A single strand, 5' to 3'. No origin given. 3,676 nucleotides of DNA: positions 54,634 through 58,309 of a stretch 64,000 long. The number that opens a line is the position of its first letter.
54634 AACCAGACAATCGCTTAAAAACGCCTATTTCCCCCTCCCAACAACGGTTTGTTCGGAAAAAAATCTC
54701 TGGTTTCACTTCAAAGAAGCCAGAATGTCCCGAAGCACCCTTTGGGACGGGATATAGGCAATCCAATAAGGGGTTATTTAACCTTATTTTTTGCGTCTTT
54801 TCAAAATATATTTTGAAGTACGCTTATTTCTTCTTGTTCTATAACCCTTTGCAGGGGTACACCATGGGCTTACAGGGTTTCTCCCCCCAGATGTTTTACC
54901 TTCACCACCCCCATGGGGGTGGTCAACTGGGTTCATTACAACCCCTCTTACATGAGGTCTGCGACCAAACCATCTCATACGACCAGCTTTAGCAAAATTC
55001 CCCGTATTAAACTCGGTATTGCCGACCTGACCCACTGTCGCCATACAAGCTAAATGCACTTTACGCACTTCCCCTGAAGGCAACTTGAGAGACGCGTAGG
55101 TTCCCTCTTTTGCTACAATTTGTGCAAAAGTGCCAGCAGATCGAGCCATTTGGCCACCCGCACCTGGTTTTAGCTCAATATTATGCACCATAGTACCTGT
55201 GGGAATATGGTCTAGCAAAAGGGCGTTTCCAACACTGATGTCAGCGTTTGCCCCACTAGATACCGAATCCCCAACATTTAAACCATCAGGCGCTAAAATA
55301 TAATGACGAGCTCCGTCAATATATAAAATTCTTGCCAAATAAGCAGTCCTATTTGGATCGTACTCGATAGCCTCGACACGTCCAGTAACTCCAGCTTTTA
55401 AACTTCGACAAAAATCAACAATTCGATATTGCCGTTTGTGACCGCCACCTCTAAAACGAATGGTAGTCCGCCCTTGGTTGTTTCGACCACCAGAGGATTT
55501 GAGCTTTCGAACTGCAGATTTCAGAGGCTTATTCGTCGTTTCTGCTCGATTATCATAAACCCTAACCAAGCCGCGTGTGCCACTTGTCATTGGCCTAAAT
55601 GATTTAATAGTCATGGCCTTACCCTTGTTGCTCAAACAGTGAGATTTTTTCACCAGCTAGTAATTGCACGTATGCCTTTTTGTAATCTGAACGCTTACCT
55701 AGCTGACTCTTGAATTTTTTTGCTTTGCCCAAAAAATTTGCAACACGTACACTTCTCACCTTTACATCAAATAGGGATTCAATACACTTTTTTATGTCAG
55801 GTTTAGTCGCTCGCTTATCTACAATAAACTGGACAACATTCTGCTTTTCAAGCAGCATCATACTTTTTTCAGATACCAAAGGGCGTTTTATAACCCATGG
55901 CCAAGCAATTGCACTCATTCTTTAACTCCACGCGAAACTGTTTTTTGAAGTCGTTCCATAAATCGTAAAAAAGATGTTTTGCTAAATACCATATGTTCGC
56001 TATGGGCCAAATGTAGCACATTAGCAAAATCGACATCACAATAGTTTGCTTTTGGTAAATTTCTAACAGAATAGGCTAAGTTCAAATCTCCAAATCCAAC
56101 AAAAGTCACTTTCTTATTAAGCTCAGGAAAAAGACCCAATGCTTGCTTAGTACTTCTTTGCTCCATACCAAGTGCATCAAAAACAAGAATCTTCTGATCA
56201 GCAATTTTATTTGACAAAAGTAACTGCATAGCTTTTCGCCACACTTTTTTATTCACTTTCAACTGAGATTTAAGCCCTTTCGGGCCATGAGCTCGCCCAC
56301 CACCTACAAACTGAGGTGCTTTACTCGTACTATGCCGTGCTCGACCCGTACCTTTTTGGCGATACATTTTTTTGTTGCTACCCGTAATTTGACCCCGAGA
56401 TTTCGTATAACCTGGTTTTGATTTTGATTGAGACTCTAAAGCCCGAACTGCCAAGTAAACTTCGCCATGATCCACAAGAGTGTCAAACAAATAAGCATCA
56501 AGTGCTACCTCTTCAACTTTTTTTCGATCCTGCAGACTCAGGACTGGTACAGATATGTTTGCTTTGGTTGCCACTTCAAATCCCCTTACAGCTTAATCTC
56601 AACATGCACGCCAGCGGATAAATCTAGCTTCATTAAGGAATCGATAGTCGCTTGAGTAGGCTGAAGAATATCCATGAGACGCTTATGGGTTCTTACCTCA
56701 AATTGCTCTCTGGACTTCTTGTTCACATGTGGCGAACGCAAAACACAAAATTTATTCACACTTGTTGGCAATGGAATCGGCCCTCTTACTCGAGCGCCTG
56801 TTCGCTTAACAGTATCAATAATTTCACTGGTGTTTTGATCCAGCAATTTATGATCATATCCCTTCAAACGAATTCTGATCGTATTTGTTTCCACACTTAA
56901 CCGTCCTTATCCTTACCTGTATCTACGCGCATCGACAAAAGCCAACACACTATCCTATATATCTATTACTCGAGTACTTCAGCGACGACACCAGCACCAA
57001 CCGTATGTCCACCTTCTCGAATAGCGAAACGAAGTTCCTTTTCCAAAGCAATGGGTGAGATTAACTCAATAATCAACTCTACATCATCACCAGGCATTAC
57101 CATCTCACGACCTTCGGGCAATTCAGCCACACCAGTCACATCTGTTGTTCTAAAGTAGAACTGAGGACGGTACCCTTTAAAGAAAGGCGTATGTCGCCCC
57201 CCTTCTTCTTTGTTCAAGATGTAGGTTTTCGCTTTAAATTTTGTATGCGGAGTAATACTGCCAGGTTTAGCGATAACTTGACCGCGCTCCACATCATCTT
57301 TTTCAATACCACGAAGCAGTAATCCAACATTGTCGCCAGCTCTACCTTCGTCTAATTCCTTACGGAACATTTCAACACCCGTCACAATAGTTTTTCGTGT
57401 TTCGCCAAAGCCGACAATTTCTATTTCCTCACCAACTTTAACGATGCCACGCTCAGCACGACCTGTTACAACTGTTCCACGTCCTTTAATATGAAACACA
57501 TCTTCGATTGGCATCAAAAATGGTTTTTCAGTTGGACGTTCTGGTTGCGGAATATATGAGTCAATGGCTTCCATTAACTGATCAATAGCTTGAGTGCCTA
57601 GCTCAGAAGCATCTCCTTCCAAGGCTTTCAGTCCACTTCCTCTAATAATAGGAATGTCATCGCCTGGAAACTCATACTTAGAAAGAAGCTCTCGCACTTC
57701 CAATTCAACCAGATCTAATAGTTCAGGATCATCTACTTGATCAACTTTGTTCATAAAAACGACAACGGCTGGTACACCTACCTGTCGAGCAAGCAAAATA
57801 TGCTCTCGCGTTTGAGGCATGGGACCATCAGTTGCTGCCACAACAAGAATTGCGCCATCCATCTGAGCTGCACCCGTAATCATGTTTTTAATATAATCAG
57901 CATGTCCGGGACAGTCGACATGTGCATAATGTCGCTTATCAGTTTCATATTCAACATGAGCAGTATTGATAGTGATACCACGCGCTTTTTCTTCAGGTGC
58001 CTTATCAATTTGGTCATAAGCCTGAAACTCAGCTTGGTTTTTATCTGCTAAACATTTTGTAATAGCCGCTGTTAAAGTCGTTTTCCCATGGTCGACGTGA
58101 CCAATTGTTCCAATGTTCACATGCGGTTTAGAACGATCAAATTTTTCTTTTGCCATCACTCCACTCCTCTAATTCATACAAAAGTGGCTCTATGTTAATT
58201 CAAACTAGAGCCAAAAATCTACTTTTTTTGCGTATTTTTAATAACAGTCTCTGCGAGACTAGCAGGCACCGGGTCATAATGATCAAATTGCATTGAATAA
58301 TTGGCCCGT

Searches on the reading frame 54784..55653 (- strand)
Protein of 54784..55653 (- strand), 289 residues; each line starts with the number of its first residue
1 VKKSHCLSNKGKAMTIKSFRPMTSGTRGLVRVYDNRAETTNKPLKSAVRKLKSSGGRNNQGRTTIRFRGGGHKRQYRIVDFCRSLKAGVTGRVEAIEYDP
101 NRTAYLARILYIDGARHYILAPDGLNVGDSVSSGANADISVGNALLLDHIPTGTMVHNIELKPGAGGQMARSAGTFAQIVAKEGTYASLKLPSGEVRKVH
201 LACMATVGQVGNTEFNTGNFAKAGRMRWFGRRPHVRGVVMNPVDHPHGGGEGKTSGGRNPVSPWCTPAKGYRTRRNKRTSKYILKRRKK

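Call 61: search_solved_structures(query=window:54784-55653:-, max_evalue=1e-50)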
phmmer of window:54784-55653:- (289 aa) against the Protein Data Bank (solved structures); distinct sequences matched with E-value up to 1e-50: 68 (the best 60 are shown).
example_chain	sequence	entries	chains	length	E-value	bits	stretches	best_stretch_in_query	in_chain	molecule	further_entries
28ye_A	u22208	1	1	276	4.4e-99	334.9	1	14-288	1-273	Large ribosomal subunit protein uL2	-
10px_1D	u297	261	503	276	1.6e-98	333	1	14-289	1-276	50S ribosomal protein L2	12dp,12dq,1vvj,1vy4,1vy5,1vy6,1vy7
4v7p_BC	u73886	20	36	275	5.6e-98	331.3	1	16-289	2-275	50S ribosomal protein L2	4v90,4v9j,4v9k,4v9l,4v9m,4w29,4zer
5v7q_C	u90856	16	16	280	1.1e-97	330.3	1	14-288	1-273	50S ribosomal protein L2 | Large ribosomal subunit protein uL2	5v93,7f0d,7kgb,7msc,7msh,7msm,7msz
5o60_C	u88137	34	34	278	1.7e-97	329.7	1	14-288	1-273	50S ribosomal protein L2 | Large ribosomal subunit protein uL2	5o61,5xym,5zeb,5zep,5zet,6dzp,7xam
7sfr_C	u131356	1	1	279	3.8e-97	328.5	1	16-288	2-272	50S ribosomal protein L2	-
7nhn_G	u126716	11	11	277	4.1e-97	328.4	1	14-289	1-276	50S ribosomal protein L2 | Large ribosomal subunit protein uL2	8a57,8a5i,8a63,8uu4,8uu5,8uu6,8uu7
6dzi_C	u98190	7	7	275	4.3e-97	328.3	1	16-288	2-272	50S ribosomal protein L2 | Large ribosomal subunit protein uL2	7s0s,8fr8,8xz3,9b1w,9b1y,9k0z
5a9z_AD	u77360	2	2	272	5.9e-97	327.9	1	19-289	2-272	50S ribosomal protein L2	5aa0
28nt_C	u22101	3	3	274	8e-97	327.5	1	15-288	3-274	Large ribosomal subunit protein uL2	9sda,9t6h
4v68_BD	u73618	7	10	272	1.6e-96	326.5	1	16-285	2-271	50S ribosomal protein L2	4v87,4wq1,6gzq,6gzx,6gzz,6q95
9hig_c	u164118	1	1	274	2.1e-96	326.1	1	15-289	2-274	Large ribosomal subunit protein uL2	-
4v83_BC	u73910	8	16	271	2.5e-96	325.8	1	16-283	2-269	50S ribosomal protein L2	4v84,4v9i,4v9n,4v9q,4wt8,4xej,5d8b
9h91_C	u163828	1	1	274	2.7e-96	325.7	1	15-289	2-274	50S ribosomal protein L2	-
3j3v_C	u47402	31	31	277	7.4e-96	324.3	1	14-288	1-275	50S ribosomal protein L2 | 50S ribosomal protein uL2 | Large ribosomal subunit protein uL2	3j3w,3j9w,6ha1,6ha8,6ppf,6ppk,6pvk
8fmw_AD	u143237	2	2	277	8.3e-96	324.1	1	14-289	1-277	50S ribosomal protein L2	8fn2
5njt_W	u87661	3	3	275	2.6e-95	322.5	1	16-288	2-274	50S ribosomal protein L2 | Large ribosomal subunit protein uL2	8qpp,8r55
6htq_C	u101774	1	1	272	3.4e-94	318.9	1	16-286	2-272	50S ribosomal protein L2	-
4wce_A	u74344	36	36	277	2e-93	316.3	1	14-289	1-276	50S ribosomal protein L2 | Large ribosomal subunit protein uL2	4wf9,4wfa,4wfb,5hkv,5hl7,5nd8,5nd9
6ddd_B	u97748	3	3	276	2.1e-93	316.2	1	14-289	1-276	50S ribosomal protein L2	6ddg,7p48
7nhk_G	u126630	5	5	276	5.2e-93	314.9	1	14-288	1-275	50S ribosomal protein L2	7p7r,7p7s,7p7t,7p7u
5li0_D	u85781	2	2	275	7.3e-93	314.5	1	16-289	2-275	50S ribosomal protein L2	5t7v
7p7q_G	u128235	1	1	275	8.2e-93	314.3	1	14-287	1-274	50S ribosomal protein L2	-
5tcu_L2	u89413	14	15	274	1.3e-92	313.7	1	16-288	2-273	50S ribosomal protein L2 | Large ribosomal subunit protein uL2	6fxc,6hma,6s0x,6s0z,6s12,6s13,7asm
6o8w_C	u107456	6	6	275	1.7e-92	313.2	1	16-288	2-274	50S ribosomal protein L2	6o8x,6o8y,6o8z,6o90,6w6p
1nkw_A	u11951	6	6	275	1.1e-91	310.6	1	14-288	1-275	50S ribosomal protein L2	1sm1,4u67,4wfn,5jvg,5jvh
1nwx_A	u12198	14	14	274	3.7e-91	308.9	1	16-288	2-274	ribosomal protein L2 | 50S ribosomal protein L2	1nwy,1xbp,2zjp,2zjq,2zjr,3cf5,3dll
7a0r_A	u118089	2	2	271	2.2e-90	306.3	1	16-281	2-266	50S ribosomal protein L2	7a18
5dm6_A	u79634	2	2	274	4.2e-90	305.4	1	16-288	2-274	50S ribosomal protein L2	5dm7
4v49_BA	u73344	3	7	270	7.8e-90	304.5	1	17-283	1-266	50S ribosomal protein L2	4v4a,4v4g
10qm_K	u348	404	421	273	1.9e-89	303.3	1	16-289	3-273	50S ribosomal protein L2 | Large ribosomal subunit protein uL2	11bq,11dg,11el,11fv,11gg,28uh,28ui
7qgh_P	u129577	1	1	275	1.9e-89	303.3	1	16-289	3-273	50S ribosomal protein L2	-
4v6y_BC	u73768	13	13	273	3.4e-89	302.5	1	16-288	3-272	50S ribosomal protein L35 | 50S ribosomal protein L2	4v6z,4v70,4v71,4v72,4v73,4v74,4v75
2rdo_C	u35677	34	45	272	3.5e-89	302.4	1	19-289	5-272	50S ribosomal protein L2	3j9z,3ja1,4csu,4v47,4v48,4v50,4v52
7unr_C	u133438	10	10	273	6.8e-89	301.5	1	15-288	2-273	50S ribosomal protein L2 | Large ribosomal subunit protein uL2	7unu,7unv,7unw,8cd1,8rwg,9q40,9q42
23wi_C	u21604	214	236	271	8.1e-89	301.2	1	19-287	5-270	Large ribosomal subunit protein uL2 | 50S ribosomal protein L2 | 50S ribosomal protein uL2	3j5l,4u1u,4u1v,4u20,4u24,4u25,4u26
6q97_B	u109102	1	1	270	9.6e-89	301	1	19-287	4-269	50S ribosomal protein L2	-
6spb_C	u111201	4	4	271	1.7e-88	300.1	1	19-288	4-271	50S ribosomal protein L2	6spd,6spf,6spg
4v65_BN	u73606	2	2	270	2.1e-88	299.8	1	16-286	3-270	50S ribosomal protein L2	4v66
8crx_c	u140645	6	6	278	2.2e-88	299.8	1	14-288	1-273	50S ribosomal protein L2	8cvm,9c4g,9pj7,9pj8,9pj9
2j28_C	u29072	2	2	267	6.3e-88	298.3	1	20-286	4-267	50S ribosomal protein L2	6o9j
7jil_B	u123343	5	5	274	1e-87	297.6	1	14-289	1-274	50S ribosomal protein L2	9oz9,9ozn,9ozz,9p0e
6v39_C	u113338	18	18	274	1.5e-84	287.2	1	15-288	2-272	50S ribosomal protein L2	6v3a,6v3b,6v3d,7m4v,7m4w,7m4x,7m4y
5myj_BD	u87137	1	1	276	7.1e-84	285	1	14-286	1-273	50S ribosomal protein L2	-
6yhs_A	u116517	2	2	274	7.1e-84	285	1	15-288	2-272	50S ribosomal protein L2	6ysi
4v4v_BA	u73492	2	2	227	8.6e-83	281.4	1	54-281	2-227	50S ribosomal protein L2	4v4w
5mlc_D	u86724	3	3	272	7.8e-78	265.2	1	16-289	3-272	50S ribosomal protein L2, chloroplastic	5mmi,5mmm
5h1s_E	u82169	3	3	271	1.3e-77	264.4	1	20-289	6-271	50S ribosomal protein L2, chloroplastic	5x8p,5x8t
6eri_AC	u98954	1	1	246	5.7e-77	262.3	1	54-287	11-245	50S ribosomal protein L2, chloroplastic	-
4v61_BE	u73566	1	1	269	8.7e-77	261.7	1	16-286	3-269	Ribosomal Protein L2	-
7ood_a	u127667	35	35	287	9.2e-70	238.7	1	39-288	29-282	50S ribosomal protein L2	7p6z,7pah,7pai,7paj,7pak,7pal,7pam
6gc6_C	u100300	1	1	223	1.7e-67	231.3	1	19-238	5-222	50S ribosomal protein L2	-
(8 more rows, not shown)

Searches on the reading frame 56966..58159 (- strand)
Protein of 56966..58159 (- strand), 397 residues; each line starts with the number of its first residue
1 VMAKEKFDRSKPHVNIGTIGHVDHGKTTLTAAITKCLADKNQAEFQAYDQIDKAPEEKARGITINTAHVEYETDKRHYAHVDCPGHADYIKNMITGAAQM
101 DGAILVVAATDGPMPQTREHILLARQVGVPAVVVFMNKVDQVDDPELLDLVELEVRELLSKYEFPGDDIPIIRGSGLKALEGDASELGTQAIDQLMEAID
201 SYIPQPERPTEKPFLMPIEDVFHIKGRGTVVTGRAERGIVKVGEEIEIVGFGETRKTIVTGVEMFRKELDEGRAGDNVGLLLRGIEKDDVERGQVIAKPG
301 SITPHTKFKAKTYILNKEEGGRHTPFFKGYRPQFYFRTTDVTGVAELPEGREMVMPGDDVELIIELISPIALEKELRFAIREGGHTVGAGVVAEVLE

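Call 60: search_solved_structures(query=window:56966-58159:-, max_evalue=1e-100)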
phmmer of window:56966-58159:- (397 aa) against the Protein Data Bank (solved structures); distinct sequences matched with E-value up to 1e-100: 58.
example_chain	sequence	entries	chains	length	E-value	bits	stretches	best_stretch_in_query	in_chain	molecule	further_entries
6i8r_A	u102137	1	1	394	1.6e-215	718.4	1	2-397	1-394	Elongation Factor Tu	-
6gfu_A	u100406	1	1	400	2.2e-214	714.7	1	2-397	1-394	Elongation Factor Tu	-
5w76_A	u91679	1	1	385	6.3e-208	693.5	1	10-397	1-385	Ancestral Elogation Factor N153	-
6htw_H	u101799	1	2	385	3.1e-206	687.9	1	11-397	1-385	Elongation Factor Tu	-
3u2q_A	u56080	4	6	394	5.9e-202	673.8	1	2-396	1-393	Elongation factor Tu 1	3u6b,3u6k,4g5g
1dg1_G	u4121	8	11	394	8.7e-202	673.2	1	2-396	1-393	ELONGATION FACTOR TU | Elongation factor Tu 2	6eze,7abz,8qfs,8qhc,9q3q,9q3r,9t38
7vmc_A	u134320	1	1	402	9.1e-202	673.2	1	2-396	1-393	Elongation factor Tu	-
4p3y_A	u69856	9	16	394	1.3e-201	672.7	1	2-396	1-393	Elongation factor Tu 1 | Elongation factor Tu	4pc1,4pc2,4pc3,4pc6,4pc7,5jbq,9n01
5opd_A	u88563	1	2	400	1.4e-201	672.6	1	2-396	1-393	Elongation factor Tu 1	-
8fr3_A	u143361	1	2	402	1.4e-201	672.6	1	2-396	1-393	Elongation factor Tu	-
7bbn_A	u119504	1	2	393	1.4e-201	672.6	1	3-396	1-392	Elongation Factor Tu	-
1ob2_A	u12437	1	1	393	2e-201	672.1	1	3-396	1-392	ELONGATION FACTOR TU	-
1efc_A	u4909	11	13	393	3.3e-201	671.3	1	3-396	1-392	PROTEIN (ELONGATION FACTOR) | Elongation Factor Tu | Elongation factor Tu 2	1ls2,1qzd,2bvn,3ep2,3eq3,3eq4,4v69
3mmp_A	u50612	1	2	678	3.3e-201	671.3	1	2-396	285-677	Elongation factor Tu 2, Elongation factor Ts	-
4r71_A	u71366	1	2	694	3.5e-201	671.2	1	2-396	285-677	Elongation factor Ts, Elongation factor Tu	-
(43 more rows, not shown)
